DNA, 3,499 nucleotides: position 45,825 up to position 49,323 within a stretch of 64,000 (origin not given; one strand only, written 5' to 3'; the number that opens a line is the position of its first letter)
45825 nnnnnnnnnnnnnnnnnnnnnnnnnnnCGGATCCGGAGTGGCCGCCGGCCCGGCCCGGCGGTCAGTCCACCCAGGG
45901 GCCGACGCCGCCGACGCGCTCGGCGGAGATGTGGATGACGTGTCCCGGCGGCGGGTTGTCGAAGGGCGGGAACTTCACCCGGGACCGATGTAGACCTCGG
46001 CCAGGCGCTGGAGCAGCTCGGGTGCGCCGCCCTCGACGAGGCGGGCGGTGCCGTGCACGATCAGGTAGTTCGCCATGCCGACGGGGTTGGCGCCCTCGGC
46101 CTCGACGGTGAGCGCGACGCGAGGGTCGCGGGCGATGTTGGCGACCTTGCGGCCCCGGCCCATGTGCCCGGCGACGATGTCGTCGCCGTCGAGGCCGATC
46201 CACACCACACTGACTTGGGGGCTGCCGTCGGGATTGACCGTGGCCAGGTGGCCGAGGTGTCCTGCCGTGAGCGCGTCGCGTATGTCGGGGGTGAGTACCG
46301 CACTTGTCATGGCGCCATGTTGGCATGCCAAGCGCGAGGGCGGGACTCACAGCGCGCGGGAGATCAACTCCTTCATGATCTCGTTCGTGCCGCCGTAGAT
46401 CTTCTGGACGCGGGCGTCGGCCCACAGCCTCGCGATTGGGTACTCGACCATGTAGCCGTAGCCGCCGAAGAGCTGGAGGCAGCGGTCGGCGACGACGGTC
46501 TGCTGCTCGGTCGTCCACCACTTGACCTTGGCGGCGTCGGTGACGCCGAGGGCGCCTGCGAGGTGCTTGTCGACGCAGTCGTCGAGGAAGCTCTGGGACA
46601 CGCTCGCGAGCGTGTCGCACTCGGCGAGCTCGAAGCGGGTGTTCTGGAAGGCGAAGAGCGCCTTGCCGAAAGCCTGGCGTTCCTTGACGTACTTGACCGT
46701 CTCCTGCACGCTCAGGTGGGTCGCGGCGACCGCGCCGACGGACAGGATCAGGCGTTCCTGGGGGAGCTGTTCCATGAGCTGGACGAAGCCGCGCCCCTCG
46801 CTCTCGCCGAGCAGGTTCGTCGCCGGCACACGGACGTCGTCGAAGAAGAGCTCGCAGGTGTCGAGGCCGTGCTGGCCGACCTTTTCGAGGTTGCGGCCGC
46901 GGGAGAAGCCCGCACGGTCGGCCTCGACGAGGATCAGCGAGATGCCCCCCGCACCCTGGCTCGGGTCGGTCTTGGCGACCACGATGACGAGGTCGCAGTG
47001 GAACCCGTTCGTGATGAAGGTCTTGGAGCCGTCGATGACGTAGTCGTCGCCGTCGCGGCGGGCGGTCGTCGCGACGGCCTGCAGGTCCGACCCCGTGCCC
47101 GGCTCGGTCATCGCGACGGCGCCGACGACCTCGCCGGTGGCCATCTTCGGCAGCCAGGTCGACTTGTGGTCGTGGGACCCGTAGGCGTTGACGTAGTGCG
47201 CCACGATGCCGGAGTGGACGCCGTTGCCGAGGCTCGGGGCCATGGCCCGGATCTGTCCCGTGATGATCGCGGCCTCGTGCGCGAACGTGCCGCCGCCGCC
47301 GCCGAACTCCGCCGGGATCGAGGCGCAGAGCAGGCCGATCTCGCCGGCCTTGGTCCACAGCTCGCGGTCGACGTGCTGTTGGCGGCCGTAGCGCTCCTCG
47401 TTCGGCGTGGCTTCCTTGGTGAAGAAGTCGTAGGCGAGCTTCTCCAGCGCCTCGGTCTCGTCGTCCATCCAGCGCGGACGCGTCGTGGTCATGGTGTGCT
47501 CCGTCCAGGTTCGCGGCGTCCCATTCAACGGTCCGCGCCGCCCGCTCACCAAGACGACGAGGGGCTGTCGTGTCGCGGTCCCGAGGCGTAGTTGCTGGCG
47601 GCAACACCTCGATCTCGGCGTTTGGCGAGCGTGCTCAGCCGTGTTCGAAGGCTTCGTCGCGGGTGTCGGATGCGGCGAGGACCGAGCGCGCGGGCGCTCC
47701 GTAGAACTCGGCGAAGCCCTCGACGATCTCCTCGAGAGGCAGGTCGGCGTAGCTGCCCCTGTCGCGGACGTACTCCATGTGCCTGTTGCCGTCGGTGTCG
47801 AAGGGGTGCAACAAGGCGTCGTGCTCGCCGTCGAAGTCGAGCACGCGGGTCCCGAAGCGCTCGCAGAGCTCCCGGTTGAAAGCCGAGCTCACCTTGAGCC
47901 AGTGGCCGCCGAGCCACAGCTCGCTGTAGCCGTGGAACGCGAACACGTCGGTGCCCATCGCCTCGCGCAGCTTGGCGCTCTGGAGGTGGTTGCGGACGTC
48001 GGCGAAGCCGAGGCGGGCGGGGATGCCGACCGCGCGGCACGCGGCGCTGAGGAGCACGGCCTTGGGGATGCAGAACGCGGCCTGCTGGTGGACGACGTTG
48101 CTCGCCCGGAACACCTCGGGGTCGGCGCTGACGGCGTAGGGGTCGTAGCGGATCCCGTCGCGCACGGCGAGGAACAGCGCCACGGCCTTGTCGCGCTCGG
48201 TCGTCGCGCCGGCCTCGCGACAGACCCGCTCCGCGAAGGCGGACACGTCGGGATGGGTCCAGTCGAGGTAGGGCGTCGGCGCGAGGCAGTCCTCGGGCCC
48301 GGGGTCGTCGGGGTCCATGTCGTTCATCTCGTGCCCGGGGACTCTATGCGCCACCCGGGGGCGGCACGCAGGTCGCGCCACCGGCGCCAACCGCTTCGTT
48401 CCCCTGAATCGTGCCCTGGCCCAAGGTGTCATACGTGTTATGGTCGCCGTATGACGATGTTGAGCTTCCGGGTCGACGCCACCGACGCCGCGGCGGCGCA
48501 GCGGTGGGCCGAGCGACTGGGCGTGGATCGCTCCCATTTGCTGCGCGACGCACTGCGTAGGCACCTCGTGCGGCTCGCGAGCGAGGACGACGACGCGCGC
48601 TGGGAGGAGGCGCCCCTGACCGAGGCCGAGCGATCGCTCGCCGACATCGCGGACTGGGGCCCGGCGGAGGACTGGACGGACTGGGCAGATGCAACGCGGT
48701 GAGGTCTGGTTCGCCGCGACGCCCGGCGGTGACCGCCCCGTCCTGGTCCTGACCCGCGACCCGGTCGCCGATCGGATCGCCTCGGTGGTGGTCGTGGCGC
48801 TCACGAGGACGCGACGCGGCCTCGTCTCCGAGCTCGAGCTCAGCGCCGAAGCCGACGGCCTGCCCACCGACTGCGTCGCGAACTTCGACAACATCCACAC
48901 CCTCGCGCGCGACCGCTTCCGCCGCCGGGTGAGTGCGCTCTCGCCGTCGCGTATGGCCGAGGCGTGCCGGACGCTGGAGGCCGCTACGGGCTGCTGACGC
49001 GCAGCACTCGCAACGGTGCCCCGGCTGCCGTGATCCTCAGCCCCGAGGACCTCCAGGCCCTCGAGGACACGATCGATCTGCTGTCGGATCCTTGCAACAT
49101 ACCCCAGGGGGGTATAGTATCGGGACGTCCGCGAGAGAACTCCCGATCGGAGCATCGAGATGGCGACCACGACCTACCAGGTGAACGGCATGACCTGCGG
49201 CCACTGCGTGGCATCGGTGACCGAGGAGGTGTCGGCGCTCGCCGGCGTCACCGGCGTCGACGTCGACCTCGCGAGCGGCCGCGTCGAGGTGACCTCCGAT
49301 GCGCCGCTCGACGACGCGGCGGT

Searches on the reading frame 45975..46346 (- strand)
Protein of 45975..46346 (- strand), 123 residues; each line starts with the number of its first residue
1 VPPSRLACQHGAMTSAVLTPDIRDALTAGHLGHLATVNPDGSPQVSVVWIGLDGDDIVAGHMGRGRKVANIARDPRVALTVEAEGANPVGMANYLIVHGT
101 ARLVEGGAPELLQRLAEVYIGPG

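Call 99: search_protein_families(library=pfam, proteins=[window:45975-46346:-], max_evalue=0.01)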
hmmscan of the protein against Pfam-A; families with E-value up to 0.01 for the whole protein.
window:45975-46346:- (123 aa): 2 families
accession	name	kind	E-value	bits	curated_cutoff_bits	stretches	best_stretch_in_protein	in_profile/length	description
PF01243.27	PNPOx_N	-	4.9e-14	53.2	28.1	1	18-107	1-79/120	Pyridoxamine 5'-phosphate oxidase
PF12900.13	Pyridox_ox_2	-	4e-05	24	27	1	22-116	5-104/140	Pyridoxamine 5'-phosphate oxidase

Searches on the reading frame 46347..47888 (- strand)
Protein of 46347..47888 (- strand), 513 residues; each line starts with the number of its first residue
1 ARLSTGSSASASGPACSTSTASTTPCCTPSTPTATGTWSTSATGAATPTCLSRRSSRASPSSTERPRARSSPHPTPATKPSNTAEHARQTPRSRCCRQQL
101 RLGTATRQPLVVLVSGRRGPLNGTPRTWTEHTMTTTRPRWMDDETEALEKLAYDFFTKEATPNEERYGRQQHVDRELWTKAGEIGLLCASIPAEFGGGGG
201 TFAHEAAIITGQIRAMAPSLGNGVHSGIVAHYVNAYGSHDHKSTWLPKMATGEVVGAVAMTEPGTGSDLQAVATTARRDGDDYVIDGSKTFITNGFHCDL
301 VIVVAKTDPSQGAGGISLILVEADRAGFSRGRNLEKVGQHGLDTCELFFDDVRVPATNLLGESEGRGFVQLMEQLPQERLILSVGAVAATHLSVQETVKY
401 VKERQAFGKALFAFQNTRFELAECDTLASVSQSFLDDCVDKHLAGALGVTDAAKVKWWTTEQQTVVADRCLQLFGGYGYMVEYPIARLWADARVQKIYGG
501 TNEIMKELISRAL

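Call 31: search_protein_families(library=pfam, proteins=[window:46347-47888:-], max_evalue=0.001)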
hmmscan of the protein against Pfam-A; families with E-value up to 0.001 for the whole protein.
window:46347-47888:- (513 aa): 5 families
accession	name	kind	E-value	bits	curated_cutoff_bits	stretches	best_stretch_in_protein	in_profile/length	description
PF00441.29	Acyl-CoA_dh_1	-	6.6e-36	124.1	22.4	1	365-513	1-149/150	Acyl-CoA dehydrogenase, C-terminal domain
PF02770.24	Acyl-CoA_dh_M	-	3.1e-28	98.2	33.3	1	257-352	1-97/97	Acyl-CoA dehydrogenase, middle domain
PF02771.21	Acyl-CoA_dh_N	-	5.4e-24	85.2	22.9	1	143-253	2-113/113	Acyl-CoA dehydrogenase, N-terminal domain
PF08028.16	Acyl-CoA_dh_2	-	5e-08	33.7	22.7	1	393-502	14-133/134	Acyl-CoA dehydrogenase, C-terminal domain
PF22924.1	ACOX_C_alpha1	-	1.2e-05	25.6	27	1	452-513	107-168/169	Acyl-CoA oxidase, C-alpha1 domain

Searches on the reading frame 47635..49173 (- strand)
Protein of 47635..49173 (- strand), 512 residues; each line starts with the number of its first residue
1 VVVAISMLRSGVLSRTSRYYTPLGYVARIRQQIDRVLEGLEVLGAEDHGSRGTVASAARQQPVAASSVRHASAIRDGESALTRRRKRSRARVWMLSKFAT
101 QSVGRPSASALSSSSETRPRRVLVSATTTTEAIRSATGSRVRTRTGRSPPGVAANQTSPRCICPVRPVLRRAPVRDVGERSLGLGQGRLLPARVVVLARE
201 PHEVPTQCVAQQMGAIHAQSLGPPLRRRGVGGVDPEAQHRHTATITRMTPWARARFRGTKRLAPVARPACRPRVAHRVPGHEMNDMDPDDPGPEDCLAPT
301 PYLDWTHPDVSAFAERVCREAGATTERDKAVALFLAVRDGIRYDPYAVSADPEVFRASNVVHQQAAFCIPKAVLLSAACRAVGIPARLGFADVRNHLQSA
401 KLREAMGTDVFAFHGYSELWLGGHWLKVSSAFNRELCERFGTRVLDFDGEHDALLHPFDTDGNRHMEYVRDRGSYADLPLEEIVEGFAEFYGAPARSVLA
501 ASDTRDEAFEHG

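Call 31: search_protein_families(library=pfam, proteins=[window:47635-49173:-], max_evalue=0.001)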
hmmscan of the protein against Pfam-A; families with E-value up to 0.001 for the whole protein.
window:47635-49173:- (512 aa): 1 family
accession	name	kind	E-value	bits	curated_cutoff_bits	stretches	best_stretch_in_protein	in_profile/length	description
PF01841.26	Transglut_core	-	4.4e-15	56.3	23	1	321-428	9-106/108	Transglutaminase-like superfamily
